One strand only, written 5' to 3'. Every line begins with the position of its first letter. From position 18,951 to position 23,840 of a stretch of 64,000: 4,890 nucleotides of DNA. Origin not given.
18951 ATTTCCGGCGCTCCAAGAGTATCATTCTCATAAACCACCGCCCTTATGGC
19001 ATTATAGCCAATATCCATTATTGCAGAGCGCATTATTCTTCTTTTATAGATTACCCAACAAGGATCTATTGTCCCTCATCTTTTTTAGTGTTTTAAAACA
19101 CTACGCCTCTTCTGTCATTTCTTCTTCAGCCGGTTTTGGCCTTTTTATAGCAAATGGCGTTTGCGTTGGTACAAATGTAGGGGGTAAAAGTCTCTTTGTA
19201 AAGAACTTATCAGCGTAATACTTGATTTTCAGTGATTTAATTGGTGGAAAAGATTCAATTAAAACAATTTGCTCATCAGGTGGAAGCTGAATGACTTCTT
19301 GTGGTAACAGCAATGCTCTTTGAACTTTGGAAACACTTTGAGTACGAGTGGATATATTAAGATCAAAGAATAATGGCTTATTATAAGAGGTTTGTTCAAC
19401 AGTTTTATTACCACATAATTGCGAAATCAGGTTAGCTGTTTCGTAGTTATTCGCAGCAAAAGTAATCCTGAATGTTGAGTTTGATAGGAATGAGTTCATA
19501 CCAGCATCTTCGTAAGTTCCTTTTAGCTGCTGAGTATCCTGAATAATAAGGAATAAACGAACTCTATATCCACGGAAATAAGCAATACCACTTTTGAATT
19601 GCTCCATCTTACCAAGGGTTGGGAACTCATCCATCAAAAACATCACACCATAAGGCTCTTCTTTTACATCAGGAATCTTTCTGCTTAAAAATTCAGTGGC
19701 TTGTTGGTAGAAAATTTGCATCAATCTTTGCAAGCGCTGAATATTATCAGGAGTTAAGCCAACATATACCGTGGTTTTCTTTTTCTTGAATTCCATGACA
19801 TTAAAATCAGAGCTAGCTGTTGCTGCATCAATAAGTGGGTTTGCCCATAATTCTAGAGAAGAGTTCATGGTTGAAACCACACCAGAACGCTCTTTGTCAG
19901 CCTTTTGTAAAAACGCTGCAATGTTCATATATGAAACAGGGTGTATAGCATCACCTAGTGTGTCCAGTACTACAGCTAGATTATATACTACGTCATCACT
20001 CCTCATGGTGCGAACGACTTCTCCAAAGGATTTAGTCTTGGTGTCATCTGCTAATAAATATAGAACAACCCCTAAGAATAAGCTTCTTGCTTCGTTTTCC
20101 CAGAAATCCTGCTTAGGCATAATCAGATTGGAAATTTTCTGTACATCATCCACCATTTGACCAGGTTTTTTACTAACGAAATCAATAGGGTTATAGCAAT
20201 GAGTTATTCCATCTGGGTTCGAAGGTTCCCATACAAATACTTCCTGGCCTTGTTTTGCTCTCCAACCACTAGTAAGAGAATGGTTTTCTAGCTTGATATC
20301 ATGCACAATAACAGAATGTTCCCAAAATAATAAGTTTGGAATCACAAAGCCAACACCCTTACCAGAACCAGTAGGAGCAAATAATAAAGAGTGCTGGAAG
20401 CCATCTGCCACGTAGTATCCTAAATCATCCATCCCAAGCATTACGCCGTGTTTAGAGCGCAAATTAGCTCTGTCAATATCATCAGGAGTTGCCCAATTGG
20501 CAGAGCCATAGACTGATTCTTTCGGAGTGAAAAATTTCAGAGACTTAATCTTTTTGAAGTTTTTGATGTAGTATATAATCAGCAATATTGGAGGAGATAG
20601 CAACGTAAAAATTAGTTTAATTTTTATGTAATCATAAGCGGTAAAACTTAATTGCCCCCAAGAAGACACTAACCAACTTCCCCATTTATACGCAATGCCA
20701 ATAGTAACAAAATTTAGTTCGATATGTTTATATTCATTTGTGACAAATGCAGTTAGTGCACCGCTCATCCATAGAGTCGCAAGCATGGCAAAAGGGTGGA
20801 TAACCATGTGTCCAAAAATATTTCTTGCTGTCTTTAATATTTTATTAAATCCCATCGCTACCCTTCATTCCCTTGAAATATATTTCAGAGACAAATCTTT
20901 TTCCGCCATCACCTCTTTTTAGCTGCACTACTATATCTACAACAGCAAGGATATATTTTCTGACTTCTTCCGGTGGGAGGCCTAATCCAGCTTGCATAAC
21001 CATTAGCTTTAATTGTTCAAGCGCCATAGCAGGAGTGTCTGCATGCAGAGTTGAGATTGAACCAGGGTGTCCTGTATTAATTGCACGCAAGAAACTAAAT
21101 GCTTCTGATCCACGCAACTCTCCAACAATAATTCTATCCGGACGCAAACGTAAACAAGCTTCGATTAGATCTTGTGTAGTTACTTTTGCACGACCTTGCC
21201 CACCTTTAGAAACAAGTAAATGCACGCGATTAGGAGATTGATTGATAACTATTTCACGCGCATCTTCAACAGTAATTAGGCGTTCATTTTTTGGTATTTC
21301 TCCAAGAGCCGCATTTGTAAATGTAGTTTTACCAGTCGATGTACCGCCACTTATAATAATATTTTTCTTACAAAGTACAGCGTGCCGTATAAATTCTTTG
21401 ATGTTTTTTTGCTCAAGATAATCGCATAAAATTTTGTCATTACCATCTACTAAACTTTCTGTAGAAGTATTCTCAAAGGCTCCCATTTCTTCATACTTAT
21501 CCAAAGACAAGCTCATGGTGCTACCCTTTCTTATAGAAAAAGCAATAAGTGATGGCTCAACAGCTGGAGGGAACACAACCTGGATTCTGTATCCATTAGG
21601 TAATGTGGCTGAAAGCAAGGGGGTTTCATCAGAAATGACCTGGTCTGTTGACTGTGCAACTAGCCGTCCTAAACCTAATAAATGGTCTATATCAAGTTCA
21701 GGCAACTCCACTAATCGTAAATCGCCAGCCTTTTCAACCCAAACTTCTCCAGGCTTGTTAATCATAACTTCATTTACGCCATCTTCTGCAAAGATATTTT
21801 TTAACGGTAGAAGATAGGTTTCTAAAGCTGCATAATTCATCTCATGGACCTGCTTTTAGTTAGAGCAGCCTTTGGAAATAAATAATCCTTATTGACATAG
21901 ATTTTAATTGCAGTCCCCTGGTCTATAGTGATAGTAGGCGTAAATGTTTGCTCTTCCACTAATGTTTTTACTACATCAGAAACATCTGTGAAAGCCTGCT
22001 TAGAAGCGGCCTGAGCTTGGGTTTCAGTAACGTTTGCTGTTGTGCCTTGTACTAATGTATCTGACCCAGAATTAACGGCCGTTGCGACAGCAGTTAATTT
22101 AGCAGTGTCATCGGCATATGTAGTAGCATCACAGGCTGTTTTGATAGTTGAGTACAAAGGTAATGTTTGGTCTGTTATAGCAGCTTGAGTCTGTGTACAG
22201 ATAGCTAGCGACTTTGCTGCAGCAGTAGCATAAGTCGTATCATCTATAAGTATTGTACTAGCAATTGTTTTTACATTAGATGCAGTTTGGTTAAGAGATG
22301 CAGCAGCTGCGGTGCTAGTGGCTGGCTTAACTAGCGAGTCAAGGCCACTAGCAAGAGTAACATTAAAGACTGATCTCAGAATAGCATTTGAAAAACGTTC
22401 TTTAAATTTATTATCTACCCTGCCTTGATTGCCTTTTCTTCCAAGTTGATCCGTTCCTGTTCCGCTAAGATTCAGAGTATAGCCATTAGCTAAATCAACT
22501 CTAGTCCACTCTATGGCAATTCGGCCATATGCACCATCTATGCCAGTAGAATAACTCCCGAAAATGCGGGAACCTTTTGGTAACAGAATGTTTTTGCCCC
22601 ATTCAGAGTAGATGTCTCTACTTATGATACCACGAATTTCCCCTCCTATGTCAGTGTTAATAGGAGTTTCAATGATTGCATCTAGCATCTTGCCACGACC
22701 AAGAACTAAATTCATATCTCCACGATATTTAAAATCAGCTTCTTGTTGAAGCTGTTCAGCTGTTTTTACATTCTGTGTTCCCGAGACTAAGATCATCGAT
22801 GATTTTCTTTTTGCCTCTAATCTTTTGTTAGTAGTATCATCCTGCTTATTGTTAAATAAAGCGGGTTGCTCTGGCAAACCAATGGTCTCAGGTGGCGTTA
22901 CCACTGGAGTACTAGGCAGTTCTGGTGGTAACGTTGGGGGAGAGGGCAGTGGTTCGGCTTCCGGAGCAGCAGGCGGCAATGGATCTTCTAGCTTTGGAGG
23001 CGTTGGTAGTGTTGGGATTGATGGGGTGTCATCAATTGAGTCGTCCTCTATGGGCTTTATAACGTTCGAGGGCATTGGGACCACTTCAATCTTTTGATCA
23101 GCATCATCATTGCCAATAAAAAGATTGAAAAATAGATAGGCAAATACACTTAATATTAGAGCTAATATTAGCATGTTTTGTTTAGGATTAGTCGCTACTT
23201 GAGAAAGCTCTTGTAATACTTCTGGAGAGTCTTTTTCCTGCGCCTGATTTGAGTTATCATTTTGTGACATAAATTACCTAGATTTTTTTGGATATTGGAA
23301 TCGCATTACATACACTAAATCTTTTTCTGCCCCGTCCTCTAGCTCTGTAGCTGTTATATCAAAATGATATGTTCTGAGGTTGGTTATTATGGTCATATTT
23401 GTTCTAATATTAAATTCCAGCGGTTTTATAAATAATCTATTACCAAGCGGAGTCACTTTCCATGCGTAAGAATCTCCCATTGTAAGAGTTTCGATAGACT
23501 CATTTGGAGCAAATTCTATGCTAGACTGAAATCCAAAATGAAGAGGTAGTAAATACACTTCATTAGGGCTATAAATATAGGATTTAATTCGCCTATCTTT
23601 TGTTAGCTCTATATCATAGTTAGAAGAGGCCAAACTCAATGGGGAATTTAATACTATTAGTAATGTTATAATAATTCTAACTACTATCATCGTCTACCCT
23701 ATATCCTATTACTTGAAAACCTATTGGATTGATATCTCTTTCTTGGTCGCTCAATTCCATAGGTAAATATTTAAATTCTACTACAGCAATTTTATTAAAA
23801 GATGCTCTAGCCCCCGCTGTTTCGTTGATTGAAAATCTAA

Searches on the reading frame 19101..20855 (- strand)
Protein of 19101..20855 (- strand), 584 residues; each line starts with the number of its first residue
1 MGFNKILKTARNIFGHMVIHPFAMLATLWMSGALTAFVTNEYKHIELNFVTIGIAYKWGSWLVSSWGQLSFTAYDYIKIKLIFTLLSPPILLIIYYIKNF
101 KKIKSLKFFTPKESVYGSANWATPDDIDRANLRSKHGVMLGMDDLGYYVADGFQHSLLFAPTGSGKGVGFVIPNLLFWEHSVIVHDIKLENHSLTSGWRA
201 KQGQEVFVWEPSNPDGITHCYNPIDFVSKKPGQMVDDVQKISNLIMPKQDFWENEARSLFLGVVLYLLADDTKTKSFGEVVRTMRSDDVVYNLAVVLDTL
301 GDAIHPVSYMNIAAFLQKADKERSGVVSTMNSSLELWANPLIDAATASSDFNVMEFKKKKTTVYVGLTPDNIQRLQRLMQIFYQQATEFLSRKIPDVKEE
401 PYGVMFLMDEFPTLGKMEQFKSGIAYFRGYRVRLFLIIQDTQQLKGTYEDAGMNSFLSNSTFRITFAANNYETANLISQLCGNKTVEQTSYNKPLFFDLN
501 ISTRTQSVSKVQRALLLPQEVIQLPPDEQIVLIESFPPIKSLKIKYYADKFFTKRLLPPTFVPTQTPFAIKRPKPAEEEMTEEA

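Call 57: search_protein_families(library=ncbifam, proteins=[window:19101-20855:-], max_evalue=0.00001)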
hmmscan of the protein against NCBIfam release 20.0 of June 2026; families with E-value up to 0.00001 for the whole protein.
window:19101-20855:- (584 aa): 8 families
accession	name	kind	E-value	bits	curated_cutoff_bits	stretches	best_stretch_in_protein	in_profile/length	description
NF010472.0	PRK13897.1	equivalog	0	1100.2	728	1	4-582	3-586/657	type IV secretion system component VirD4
NF010450.0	PRK13876.1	subfamily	2.4e-93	313.5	674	1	11-566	5-563/667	IncP-type conjugal transfer protein TraG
NF010424.0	PRK13850.1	equivalog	4.4e-84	282.9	681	1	110-553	87-537/670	type IV secretion system ATPase VirD4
NF010453.0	PRK13880.1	subfamily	1.2e-63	215.4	586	1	24-554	32-603/630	conjugal transfer coupling protein TraG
NF045973.1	conju_CD1115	equivalog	1.5e-57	195.4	250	1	154-546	25-435/442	VirD4-like conjugal transfer protein, CD1115 family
NF010394.0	PRK13822.1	subfamily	1.1e-39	136.7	443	1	151-547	222-622/643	conjugal transfer coupling protein TraG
TIGR02767.1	TraG-Ti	equivalog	1.4e-30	106.7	686.2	1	151-547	209-609/623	Ti-type conjugative transfer system protein TraG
TIGR02759.1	TraD_Ftype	equivalog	5.2e-11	42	521.35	1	237-554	250-559/566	type IV conjugative transfer system coupling protein TraD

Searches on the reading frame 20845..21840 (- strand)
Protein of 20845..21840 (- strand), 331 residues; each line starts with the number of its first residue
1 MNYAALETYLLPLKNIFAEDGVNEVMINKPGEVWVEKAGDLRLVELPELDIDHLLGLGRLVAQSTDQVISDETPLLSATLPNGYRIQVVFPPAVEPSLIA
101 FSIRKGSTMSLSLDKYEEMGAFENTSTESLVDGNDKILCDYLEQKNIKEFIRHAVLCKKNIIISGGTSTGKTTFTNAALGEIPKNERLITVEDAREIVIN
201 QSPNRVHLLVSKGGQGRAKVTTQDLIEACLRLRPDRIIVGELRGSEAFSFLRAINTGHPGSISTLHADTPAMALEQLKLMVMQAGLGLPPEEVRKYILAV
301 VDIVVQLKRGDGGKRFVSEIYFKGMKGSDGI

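Call 57: search_protein_families(library=ncbifam, proteins=[window:20845-21840:-], max_evalue=0.00001)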
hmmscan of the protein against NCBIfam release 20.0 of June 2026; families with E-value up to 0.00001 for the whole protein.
window:20845-21840:- (331 aa): 17 families
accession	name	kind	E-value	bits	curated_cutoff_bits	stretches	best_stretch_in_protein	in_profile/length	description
NF010475.0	PRK13900.1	equivalog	3.3e-183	608.2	389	1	1-326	3-328/333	type IV secretion system ATPase VirB11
TIGR02788.1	VirB11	equivalog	5.5e-119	396.8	249.95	1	17-322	2-308/308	P-type DNA transfer ATPase VirB11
TIGR02782.1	TrbB_P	equivalog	1e-57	195.8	304.55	1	15-320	16-291/303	P-type conjugative transfer ATPase TrbB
NF010425.0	PRK13851.1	equivalog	2.6e-55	187.7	461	1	6-308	7-313/344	type IV secretion system protein VirB11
TIGR03819.1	heli_sec_ATPase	hypoth_equivalog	6.9e-55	186.6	373.15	1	12-320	54-338/340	TadA family conjugal transfer-associated ATPase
NF010407.0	PRK13833.1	subfamily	7.9e-41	140.5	499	1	20-320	29-298/323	conjugal transfer protein TrbB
NF010469.0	PRK13894.1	subfamily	1.2e-40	139.9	508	1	14-320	28-304/320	conjugal transfer ATPase TrbB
NF058587.1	archaellum_moto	equivalog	5e-31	108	550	1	158-268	275-384/527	archaellum flagellar ATPase motor FlaI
NF041000.1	ATPase_ComGA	equivalog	1.7e-13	50.2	300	1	156-282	123-247/267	competence type IV pilus ATPase ComGA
NF053672.1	bindosome_BasE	exception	6.5e-12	44.9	1000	1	161-269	273-380/512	bindosome assembly system ATPase subunit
TIGR01420.1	pilT_fam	subfamily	3.4e-11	43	319.1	1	143-277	106-239/343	PilT/PilU family type 4a pilus ATPase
TIGR02525.1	plasmid_TraJ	equivalog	6.6e-10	38.5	368.3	1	142-317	132-308/372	plasmid transfer ATPase TraJ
NF007755.0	PRK10436.1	equivalog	1.6e-09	37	617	1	143-282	204-337/465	type II secretion system protein GspE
TIGR02533.1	type_II_gspE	equivalog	1.5e-08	33.8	630.25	1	158-280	243-359/486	type II secretion system ATPase GspE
NF053534.1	T4PilAsmATPsTfpB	equivalog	1.9e-07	29.9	850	1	160-282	338-454/584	type IV pilus assembly ATPase TfpB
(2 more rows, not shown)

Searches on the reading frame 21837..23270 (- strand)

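Call 57: search_protein_families(library=ncbifam, proteins=[window:21837-23270:-], max_evalue=0.00001)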
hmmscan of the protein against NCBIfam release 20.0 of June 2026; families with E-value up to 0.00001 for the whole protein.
window:21837-23270:- (477 aa): 5 families
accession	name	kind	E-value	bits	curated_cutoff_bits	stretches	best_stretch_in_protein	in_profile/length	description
NF038091.1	T4SS_VirB10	equivalog_domain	8.7e-47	159.2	220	2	183-344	4-166/197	type IV secretion system protein VirB10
NF038092.1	T4SS_ComB10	equivalog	7.7e-23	81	300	1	191-335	25-177/225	DNA type IV secretion system protein ComB10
NF010429.0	PRK13855.1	equivalog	2.5e-19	69.7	374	1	142-341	137-329/377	type IV secretion system protein VirB10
NF010405.0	PRK13831.1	subfamily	5.8e-19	68.3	386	1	190-325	245-377/433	IncP-type conjugal transfer protein TrbI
NF041422.1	VirB10_subf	subfamily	4.2e-13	49.6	400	1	47-301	77-330/404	VirB10/TraB/TrbI family type IV secretion system protein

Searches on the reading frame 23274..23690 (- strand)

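Call 57: search_protein_families(library=ncbifam, proteins=[window:23274-23690:-], max_evalue=0.00001)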
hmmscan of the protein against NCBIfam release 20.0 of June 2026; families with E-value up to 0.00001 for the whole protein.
window:23274-23690:- (138 aa): 3 families
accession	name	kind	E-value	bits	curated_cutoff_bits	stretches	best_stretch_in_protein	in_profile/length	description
TIGR02781.1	VirB9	equivalog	2.7e-38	132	217.7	1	7-136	2-131/248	P-type conjugative transfer protein VirB9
NF010435.0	PRK13861.1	equivalog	1.1e-10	41.5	255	1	5-136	4-141/293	type IV secretion system protein VirB9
TIGR02775.1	TrbG_Ti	equivalog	3.3e-08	33.3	180.85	1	38-136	5-104/206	P-type conjugative transfer protein TrbG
